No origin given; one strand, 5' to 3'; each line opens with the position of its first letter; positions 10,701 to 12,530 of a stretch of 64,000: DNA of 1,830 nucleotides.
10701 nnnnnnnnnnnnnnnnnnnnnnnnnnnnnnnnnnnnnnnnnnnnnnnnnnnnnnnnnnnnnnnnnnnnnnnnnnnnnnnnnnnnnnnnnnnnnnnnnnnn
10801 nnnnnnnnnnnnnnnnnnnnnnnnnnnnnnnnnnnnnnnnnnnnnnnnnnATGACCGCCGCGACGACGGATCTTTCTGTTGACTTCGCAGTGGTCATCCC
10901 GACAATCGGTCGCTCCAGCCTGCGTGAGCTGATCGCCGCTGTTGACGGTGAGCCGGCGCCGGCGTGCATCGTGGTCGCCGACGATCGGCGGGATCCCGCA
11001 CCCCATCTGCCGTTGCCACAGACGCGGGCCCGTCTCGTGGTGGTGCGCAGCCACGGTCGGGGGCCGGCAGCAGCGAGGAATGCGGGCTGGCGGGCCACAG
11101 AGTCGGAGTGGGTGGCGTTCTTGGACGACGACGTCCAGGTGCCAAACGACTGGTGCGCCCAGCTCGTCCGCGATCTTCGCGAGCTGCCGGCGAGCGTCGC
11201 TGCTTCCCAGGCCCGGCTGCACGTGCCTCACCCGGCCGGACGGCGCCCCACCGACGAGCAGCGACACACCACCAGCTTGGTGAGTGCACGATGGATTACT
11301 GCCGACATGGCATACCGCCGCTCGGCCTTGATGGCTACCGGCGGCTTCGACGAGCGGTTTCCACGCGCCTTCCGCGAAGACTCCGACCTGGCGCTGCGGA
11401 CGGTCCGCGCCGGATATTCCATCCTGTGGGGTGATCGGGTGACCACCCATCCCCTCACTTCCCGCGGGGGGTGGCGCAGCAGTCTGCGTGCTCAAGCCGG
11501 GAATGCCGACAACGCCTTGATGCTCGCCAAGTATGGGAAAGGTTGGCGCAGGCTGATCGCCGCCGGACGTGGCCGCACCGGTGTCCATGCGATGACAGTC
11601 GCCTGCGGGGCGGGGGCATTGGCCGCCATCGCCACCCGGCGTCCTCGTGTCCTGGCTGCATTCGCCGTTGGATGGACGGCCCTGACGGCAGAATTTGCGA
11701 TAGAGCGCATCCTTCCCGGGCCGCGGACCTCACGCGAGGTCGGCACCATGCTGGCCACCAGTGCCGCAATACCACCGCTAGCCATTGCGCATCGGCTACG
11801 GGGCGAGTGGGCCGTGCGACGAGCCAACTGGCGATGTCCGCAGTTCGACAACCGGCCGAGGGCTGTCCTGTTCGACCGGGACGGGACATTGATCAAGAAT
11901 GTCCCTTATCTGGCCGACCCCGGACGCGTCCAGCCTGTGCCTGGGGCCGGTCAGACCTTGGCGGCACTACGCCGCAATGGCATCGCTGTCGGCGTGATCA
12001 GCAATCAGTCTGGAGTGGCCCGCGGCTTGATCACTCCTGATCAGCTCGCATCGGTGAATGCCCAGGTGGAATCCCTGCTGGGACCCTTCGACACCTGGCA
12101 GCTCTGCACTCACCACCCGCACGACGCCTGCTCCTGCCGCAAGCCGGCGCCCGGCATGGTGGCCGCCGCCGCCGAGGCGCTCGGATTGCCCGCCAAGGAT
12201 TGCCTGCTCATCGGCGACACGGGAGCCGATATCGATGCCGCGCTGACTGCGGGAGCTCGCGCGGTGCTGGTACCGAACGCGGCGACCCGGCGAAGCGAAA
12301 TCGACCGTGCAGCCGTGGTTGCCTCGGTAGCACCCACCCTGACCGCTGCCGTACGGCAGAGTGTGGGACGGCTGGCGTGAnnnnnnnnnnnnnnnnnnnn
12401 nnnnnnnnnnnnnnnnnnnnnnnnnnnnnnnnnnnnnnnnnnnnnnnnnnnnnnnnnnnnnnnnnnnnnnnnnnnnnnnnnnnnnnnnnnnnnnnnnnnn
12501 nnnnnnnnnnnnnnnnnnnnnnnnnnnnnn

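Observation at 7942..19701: Complete NDP-heptose plus carbamoylation cluster in a monoderm actinobacterium: candidate undescribed glycoconjugate pathway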

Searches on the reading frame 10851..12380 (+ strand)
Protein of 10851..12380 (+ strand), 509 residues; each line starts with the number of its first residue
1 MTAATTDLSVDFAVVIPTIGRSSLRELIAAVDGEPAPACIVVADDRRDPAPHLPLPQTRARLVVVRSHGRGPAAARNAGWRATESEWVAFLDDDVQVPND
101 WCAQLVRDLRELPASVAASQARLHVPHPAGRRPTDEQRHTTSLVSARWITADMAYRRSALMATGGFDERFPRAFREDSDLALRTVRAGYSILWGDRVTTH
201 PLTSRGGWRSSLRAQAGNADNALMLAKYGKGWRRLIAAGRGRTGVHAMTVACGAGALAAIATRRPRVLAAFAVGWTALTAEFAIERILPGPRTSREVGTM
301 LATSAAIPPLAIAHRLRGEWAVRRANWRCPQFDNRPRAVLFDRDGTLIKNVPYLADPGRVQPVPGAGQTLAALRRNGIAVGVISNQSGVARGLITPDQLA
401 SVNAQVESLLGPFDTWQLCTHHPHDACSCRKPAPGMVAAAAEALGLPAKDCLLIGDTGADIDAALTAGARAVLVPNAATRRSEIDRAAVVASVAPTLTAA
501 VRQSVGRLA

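Call 3: search_protein_families(library=pfam, proteins=[window:10851-12380:+])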
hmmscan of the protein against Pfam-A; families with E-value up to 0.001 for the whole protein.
window:10851-12380:+ (509 aa): 9 families
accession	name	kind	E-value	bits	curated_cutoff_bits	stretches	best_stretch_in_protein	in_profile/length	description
PF13242.12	Hydrolase_like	-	7.7e-15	55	22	1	429-498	2-73/75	HAD-hyrolase-like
PF00702.32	Hydrolase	-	2.2e-14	54.7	26.4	1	359-468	96-191/191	haloacid dehalogenase-like hydrolase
PF00535.33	Glycos_transf_2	-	3.1e-14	53.7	23.3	1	14-135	2-129/168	Glycosyl transferase family 2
PF13419.12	HAD_2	-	5.5e-10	40.1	23.8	1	426-474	130-178/178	Haloacid dehalogenase-like hydrolase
PF13344.12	Hydrolase_6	-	1e-05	25.9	27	1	339-391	1-44/101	Haloacid dehalogenase-like hydrolase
PF10111.15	Glyco_tranf_2_2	-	1.6e-05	25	27.3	0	155-187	170-202/276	Glycosyltransferase like family 2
PF13506.12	Glyco_transf_21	-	6.3e-05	23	21.7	1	75-205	21-158/174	Glycosyl transferase family 21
PF13632.12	Glyco_trans_2_3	-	0.00012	22.4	27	1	87-210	1-135/198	Glycosyl transferase family group 2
PF08645.17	PNK3P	-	0.0002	21.6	22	1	341-456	5-125/161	Polynucleotide kinase 3 phosphatase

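Call 4: search_protein_families(library=ncbifam, proteins=[window:10851-12380:+])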
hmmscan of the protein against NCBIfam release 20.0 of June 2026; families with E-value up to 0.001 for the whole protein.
window:10851-12380:+ (509 aa): 36 families (the best 25 are shown)
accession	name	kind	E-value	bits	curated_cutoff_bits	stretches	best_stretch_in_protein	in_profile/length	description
NF006506.0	PRK08942.1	equivalog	2.8e-31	108.4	178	1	337-502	4-175/182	D-glycero-beta-D-manno-heptose 1,7-bisphosphate 7-phosphatase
TIGR01656.1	Histidinol-ppas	subfamily_domain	1.4e-30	106.2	84.15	1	338-475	2-147/149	histidinol-phosphate phosphatase domain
TIGR01662.1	HAD-SF-IIIA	subfamily_domain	7e-29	100.7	44.6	1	337-475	1-139/141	HAD-IIIA family hydrolase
NF005264.0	PRK06769.1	equivalog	9.7e-23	80.8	217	1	337-479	5-141/175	HAD-IIIA family hydrolase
NF041875.1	EPS_EpsD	equivalog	4.9e-18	65.6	370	1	13-215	2-220/325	exopolysaccharide biosynthesis glycosyltransferase EpsD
TIGR03965.1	mycofact_glyco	equivalog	1.5e-16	60.4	280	1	5-193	69-272/467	mycofactocin biosynthesis glycosyltransferase MftF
TIGR00213.1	GmhB_yaeD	subfamily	1.6e-16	60.5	149.6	1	337-475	2-151/176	D-glycero-beta-D-manno-heptose 1,7-bisphosphate 7-phosphatase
NF050049.1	HBPPhtaseGmhB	domain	2.2e-10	40.6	250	1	369-480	36-149/171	D-glycero-alpha-D-manno-heptose-1,7-bisphosphate 7-phosphatase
NF009695.0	PRK13222.1-2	equivalog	3e-10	40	225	1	424-477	143-196/226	phosphoglycolate phosphatase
NF003937.0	PRK05446.1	equivalog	4.7e-10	39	443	1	338-483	5-157/355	bifunctional histidinol-phosphatase/imidazoleglycerol-phosphate dehydratase HisB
TIGR01449.2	PGP_bact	equivalog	1e-09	38.2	180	1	361-475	85-185/213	phosphoglycolate phosphatase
NF038299.1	EPS_HpsN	equivalog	3.3e-09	36.2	425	0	143-193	162-212/317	hormogonium polysaccharide biosynthesis glycosyltransferase HpsN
TIGR01509.1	HAD-SF-IA-v3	subfamily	1.1e-08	35.4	29.4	1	430-474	110-154/154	HAD-IA family hydrolase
TIGR02253.1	CTE7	subfamily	3.2e-08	33.6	169.75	1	361-483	94-203/221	TIGR02253 family HAD-type hydrolase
TIGR02009.1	PGMB-YQAB-SF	subfamily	1.9e-07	31.5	153.35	1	361-474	89-186/186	beta-phosphoglucomutase family hydrolase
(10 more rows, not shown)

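Call 7: find_related_loci(query=window:10851-12380:+, collection=genome_contigs, flank=10000)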
Query window:10851-12380:+ (509 aa) in genome_contigs; peptide patterns used: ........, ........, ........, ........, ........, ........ (x = any residue, [..] = any of these).
600 stretches matched a pattern (row limit reached: there are more); 545 encode a relative of the query (tblastn E <= 1e-3); the best 80 are kept; 80 distinct loci.
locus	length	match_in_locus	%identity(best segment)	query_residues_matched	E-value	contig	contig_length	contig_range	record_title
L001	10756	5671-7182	76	3-508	0e+0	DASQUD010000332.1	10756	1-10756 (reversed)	MAG TPA_asm: Propionibacteriaceae bacterium isolate SMAG_U10952 k141_199924, whole genome shotgun sequence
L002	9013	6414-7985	63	5-507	0e+0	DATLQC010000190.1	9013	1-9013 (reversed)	MAG TPA_asm: Propionibacteriaceae bacterium isolate SMAG_U13868 k141_1424901, whole genome shotgun sequence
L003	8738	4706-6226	65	10-507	0e+0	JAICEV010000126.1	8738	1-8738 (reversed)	MAG: Propionibacteriaceae bacterium isolate BD_ISSM_2_bin.31 k141_4343154_length_8738_cov_10.7608, whole genome shotgun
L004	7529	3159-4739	63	3-507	0e+0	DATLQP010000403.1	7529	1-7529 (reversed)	MAG TPA_asm: Propionibacteriaceae bacterium isolate SMAG_U13881 k141_565298, whole genome shotgun sequence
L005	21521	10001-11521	64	9-506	0e+0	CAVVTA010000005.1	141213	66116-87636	MAG: uncultured Actinomycetota bacterium isolate MFD02840.bin.2.274 genome assembly, contig: contig_116096, whole genome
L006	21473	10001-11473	61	9-501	5e-164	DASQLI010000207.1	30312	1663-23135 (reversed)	MAG TPA_asm: Microlunatus sp. isolate SMAG_U11934 k141_4882304, whole genome shotgun sequence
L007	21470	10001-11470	58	6-505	7e-158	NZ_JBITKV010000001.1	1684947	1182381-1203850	Amycolatopsis sp. NPDC049868 NPDC049868_64_B3.ctg-0001, whole genome shotgun sequence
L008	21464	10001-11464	58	9-502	8e-157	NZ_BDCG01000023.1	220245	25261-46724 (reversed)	Nocardia flavorosea NBRC 108225, whole genome shotgun sequence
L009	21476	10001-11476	57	6-502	4e-157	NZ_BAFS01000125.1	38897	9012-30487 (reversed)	Nocardia asiatica NBRC 100129, whole genome shotgun sequence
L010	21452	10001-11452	59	10-501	3e-156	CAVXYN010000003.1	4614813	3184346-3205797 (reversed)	MAG: uncultured Actinomycetota bacterium isolate MFD04212.bin.1.303 genome assembly, contig: contig_2106, whole genome s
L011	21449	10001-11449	58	9-502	3e-156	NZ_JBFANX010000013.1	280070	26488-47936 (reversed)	Amycolatopsis sp. NPDC049691 NPDC049691_52_A10.ctg-0013, whole genome shotgun sequence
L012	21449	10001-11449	58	9-502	7e-156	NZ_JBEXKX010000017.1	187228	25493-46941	Amycolatopsis sp. NPDC004625 NPDC004625_80_D7.ctg-0017, whole genome shotgun sequence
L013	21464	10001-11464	56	9-502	1e-155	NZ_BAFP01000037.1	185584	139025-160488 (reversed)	Nocardia abscessus NBRC 100374, whole genome shotgun sequence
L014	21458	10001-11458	58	8-505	2e-155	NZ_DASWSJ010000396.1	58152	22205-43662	MAG: Actinophytocola sp. isolate SMAG_U3546 k141_1548081, whole genome shotgun sequence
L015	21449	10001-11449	58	9-502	4e-155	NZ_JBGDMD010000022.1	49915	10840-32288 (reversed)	Amycolatopsis kentuckyensis strain KC20-1 22, whole genome shotgun sequence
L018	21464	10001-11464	57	10-505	2e-154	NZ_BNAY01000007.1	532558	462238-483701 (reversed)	Amycolatopsis oliviviridis strain CGMCC 4.7683 sequence07, whole genome shotgun sequence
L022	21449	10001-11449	59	9-502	4e-154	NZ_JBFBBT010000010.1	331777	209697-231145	Amycolatopsis sp. NPDC051102 NPDC051102_41_B7.ctg-0010, whole genome shotgun sequence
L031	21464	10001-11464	58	9-502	1e-151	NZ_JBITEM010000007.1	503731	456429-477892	Nocardia sp. NPDC051321 NPDC051321_33_F2.ctg-0007, whole genome shotgun sequence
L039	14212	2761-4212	57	9-502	2e-148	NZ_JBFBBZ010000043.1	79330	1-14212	Amycolatopsis sp. NPDC051061 NPDC051061_18_B1.ctg-0043, whole genome shotgun sequence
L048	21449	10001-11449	58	9-502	9e-156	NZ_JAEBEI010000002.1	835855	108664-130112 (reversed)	Amycolatopsis sp. cmx-4-61 cmx-4-61_NODE_2_length_835855_cov_15.866461, whole genome shotgun sequence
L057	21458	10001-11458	54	11-501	6e-144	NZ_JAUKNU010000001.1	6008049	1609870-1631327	Mycolicibacterium frederiksbergense strain IN53 NODE_1, whole genome shotgun sequence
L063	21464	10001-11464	56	9-502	4e-140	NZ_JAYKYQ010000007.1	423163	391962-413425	Nocardia implantans strain CDC186 Scaffold7, whole genome shotgun sequence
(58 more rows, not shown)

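Call 24: search_protein_families(library=pfam, proteins=[L008:7206-8198:+, L008:3465-4559:+, L057:6350-7312:+, L057:7309-8340:+, L057:2874-3554:+, L011:5170-6474:+, L011:7390-8619:+, L011:8571-9995:+, L011:12589-14397:+, L057:2002-2877:+])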
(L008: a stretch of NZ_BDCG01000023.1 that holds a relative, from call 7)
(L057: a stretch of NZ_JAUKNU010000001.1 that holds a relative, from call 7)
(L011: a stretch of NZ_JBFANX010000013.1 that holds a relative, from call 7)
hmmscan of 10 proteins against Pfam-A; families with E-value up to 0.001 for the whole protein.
L008:7206-8198:+ (330 aa): 7 families
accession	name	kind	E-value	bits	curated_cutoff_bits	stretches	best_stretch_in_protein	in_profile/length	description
PF01370.27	Epimerase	-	8.5e-52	176.4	20.9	1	9-243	2-240/240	NAD dependent epimerase/dehydratase family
PF16363.11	GDP_Man_Dehyd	-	1.5e-48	166.4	27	1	10-306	2-332/332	GDP-mannose 4,6 dehydratase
PF02719.21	Polysacc_synt_2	-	2.8e-09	37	20.2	0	144-262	132-248/293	Polysaccharide biosynthesis protein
PF01073.25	3Beta_HSD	-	2.1e-08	34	22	1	9-232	1-228/280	3-beta hydroxysteroid dehydrogenase/isomerase family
PF07993.18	NAD_binding_4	-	1.9e-07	30.9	20.1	0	72-179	89-206/258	Male sterility protein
PF04321.23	RmlD_sub_bind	-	9e-06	25.4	27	1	8-236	3-201/287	RmlD substrate binding domain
PF13460.12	NAD_binding_10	-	0.00046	20.5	27.2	1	12-160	1-130/184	NAD(P)H-binding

L008:3465-4559:+ (364 aa): 0 families

L057:6350-7312:+ (320 aa): 0 families

L057:7309-8340:+ (343 aa): 6 families
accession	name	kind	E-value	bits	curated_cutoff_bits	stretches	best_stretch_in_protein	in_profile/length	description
PF01370.27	Epimerase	-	6.6e-49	166.9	20.9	1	8-246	1-240/240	NAD dependent epimerase/dehydratase family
PF16363.11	GDP_Man_Dehyd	-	3.6e-47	161.9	27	1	9-307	1-330/332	GDP-mannose 4,6 dehydratase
PF01073.25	3Beta_HSD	-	3.2e-09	36.6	22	1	9-166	1-159/280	3-beta hydroxysteroid dehydrogenase/isomerase family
PF04321.23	RmlD_sub_bind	-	5.1e-08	32.8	27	1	7-269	2-236/287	RmlD substrate binding domain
PF02719.21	Polysacc_synt_2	-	5.4e-08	32.8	20.2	0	148-263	133-246/293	Polysaccharide biosynthesis protein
PF07993.18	NAD_binding_4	-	0.00018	21.2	20.1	0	10-31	1-22/258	Male sterility protein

L057:2874-3554:+ (226 aa): 0 families

L011:5170-6474:+ (434 aa): 10 families
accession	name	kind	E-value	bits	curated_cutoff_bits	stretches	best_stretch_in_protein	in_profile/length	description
PF03721.20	UDPG_MGDP_dh_N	-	9.1e-51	172.5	27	1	4-174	2-181/187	UDP-glucose/GDP-mannose dehydrogenase family, NAD binding domain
PF00984.24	UDPG_MGDP_dh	-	2.8e-35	120.7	25.4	1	197-288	2-93/94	UDP-glucose/GDP-mannose dehydrogenase family, central domain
PF03720.21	UDPG_MGDP_dh_C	-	7.8e-29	100.5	30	1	317-415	2-103/103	UDP-glucose/GDP-mannose dehydrogenase family, UDP binding domain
PF02558.23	ApbA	-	2.2e-05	24.6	22.2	1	5-92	1-81/150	Ketopantoate reductase PanE/ApbA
PF00070.33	Pyr_redox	-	2.3e-05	25.3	22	1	4-34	1-31/82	Pyridine nucleotide-disulphide oxidoreductase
PF03807.23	F420_oxidored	-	9.5e-05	23.4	21.6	0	5-87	2-69/94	NADP oxidoreductase coenzyme F420-dependent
PF02737.24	3HCDH_N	-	0.0001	22.7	22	1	4-42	1-39/180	3-hydroxyacyl-CoA dehydrogenase, NAD binding domain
PF03446.21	NAD_binding_2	-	0.00019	21.9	21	0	5-133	2-105/161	NAD binding domain of 6-phosphogluconate dehydrogenase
PF01266.30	DAO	-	0.00025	21.1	27.9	1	5-35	2-32/353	FAD dependent oxidoreductase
PF07992.20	Pyr_redox_2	-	0.00052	20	26.1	1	3-34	143-174/291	Pyridine nucleotide-disulphide oxidoreductase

L011:7390-8619:+ (409 aa): 0 families

L011:8571-9995:+ (474 aa): 0 families

L011:12589-14397:+ (602 aa): 0 families

L057:2002-2877:+ (291 aa): 1 family
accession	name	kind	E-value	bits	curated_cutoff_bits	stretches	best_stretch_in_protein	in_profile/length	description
PF13519.12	VWA_2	-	0.00066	20.7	27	1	72-154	2-86/107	von Willebrand factor type A domain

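Call 50: search_solved_structures(query=window:10851-12380:+, max_evalue=0.00001, show_alignments=2)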
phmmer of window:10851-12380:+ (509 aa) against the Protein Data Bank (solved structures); distinct sequences matched with E-value up to 0.00001: 6.
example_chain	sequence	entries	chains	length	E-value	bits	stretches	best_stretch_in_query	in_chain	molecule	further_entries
4pnh_A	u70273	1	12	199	6.4e-16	61.5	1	337-476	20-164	D,D-heptose 1,7-bisphosphate phosphatase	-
3l8h_A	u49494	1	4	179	5e-15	58.6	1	338-481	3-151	Putative haloacid dehalogenase-like hydrolase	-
3l8e_A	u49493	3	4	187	1.2e-14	57.3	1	338-488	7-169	D,D-heptose 1,7-bisphosphate phosphatase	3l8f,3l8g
2gmw_A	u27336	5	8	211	1.2e-14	57.3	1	337-488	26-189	D,D-heptose 1,7-bisphosphate phosphatase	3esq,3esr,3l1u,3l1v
2o2x_A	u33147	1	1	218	3e-14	56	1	335-475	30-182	hypothetical protein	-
2fpr_A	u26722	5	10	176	4.1e-08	35.8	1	337-470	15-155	Histidine biosynthesis bifunctional protein hisB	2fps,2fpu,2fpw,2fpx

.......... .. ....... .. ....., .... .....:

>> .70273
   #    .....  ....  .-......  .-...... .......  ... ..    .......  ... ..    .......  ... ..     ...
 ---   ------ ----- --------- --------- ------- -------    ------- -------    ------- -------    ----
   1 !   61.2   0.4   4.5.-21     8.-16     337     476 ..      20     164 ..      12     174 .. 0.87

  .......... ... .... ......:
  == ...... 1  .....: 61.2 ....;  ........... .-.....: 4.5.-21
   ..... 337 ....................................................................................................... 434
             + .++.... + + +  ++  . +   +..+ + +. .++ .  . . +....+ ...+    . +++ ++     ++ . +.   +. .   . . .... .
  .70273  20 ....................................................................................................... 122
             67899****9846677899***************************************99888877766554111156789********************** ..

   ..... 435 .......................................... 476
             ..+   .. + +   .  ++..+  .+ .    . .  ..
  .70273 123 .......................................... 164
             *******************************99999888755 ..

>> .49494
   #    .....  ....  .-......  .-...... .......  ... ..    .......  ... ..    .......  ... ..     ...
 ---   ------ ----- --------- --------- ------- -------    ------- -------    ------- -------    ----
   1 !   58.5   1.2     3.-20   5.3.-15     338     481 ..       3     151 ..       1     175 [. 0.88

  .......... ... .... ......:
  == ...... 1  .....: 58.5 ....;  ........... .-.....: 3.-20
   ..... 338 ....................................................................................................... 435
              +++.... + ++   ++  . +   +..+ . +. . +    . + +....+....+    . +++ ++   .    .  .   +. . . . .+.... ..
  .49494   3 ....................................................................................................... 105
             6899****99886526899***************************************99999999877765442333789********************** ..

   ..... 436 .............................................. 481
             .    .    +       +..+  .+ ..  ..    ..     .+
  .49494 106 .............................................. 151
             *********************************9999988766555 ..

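Call 55: search_protein_families(library=pfam, proteins=[L006:19032-19838:-, L018:7200-8615:+, L063:3418-4809:-, L063:662-1558:-, L022:13862-14317:+, L031:2425-3357:-, L048:16993-18435:+, L039:12034-13998:-])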
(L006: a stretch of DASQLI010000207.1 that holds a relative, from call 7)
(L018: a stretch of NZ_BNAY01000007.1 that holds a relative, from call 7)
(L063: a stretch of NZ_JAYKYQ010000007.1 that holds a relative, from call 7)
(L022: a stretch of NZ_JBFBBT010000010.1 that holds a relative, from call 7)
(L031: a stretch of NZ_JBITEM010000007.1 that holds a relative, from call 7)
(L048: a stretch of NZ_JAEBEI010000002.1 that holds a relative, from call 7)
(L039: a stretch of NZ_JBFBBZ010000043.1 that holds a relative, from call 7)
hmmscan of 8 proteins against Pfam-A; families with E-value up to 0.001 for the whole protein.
L006:19032-19838:- (268 aa): 3 families
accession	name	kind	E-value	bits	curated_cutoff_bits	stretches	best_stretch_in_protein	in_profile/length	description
PF13561.12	adh_short_C2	-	8e-53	179.9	27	1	17-249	5-235/236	Enoyl-(Acyl carrier protein) reductase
PF00106.31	adh_short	-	1e-46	159.4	26.6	1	10-200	2-190/195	short chain dehydrogenase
PF08659.16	KR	-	0.00018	21.9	22.6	1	12-169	4-159/180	KR domain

L018:7200-8615:+ (471 aa): 8 families
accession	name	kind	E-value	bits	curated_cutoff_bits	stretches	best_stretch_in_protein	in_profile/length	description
PF03721.20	UDPG_MGDP_dh_N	-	2.3e-49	168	27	1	37-207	2-181/187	UDP-glucose/GDP-mannose dehydrogenase family, NAD binding domain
PF00984.24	UDPG_MGDP_dh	-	9e-34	115.9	25.4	1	230-321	2-93/94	UDP-glucose/GDP-mannose dehydrogenase family, central domain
PF03720.21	UDPG_MGDP_dh_C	-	2.8e-27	95.5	30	1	350-447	2-103/103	UDP-glucose/GDP-mannose dehydrogenase family, UDP binding domain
PF03807.23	F420_oxidored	-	3.4e-05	24.8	21.6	0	37-76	1-42/94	NADP oxidoreductase coenzyme F420-dependent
PF03446.21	NAD_binding_2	-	6.1e-05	23.5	21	1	37-179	1-118/161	NAD binding domain of 6-phosphogluconate dehydrogenase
PF02558.23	ApbA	-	0.00025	21.2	22.2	1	38-119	1-75/150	Ketopantoate reductase PanE/ApbA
PF02737.24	3HCDH_N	-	0.00048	20.5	22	1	38-76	2-40/180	3-hydroxyacyl-CoA dehydrogenase, NAD binding domain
PF00070.33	Pyr_redox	-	0.0005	21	22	0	37-66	1-30/82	Pyridine nucleotide-disulphide oxidoreductase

L063:3418-4809:- (463 aa): 1 family
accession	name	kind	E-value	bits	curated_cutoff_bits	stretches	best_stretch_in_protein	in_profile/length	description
PF00171.27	Aldedh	-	5.3e-112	375.1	23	1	16-456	6-461/461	Aldehyde dehydrogenase family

L063:662-1558:- (298 aa): 4 families
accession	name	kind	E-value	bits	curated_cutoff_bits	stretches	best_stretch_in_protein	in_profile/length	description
PF00535.33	Glycos_transf_2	-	1.5e-17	64.5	23.3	1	7-119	1-118/168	Glycosyl transferase family 2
PF13641.12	Glyco_tranf_2_3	-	1e-08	35.9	27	1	6-208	3-216/230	Glycosyltransferase like family 2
PF13632.12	Glyco_trans_2_3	-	1.6e-05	25.2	27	0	156-236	77-141/198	Glycosyl transferase family group 2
PF13704.12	Glyco_tranf_2_4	-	0.00035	21.5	27.5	1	13-67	1-53/98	Glycosyl transferase family 2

L022:13862-14317:+ (151 aa): 1 family
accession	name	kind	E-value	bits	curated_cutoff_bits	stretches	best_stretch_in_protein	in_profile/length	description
PF14325.12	DUF4383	-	1.2e-29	103.5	27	1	18-134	3-125/125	Domain of unknown function (DUF4383)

L031:2425-3357:- (310 aa): 1 family
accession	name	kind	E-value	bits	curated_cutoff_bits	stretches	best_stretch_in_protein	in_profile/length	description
PF04230.19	PS_pyruv_trans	-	1.6e-08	35.3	25.3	1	199-237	239-277/280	Polysaccharide pyruvyl transferase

L048:16993-18435:+ (480 aa): 3 families
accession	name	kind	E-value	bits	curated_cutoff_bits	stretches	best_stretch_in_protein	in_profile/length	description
PF03663.20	Glyco_hydro_76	-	1.3e-37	130.6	25.9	1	163-478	8-353/366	Glycosyl hydrolase family 76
PF07470.19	Glyco_hydro_88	-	7.2e-05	22.4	26.6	0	342-381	21-60/352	Glycosyl Hydrolase Family 88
PF07944.18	Beta-AFase-like_GH127_cat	-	0.00015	21.3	24.9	0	340-381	165-206/376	Beta-L-arabinofuranosidase, GH127 catalytic domain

L039:12034-13998:- (654 aa): 3 families
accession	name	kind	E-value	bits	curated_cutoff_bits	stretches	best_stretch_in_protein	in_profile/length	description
PF00183.23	HSP90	-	8.4e-137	457.7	24.4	2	246-652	77-488/518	Hsp90 protein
PF13589.12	HATPase_c_3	-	1.5e-10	41.7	25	1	67-175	21-103/137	Histidine kinase-, DNA gyrase B-, and HSP90-like ATPase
PF02518.31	HATPase_c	-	9.7e-06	26.4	26.4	1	52-203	5-109/111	Histidine kinase-, DNA gyrase B-, and HSP90-like ATPase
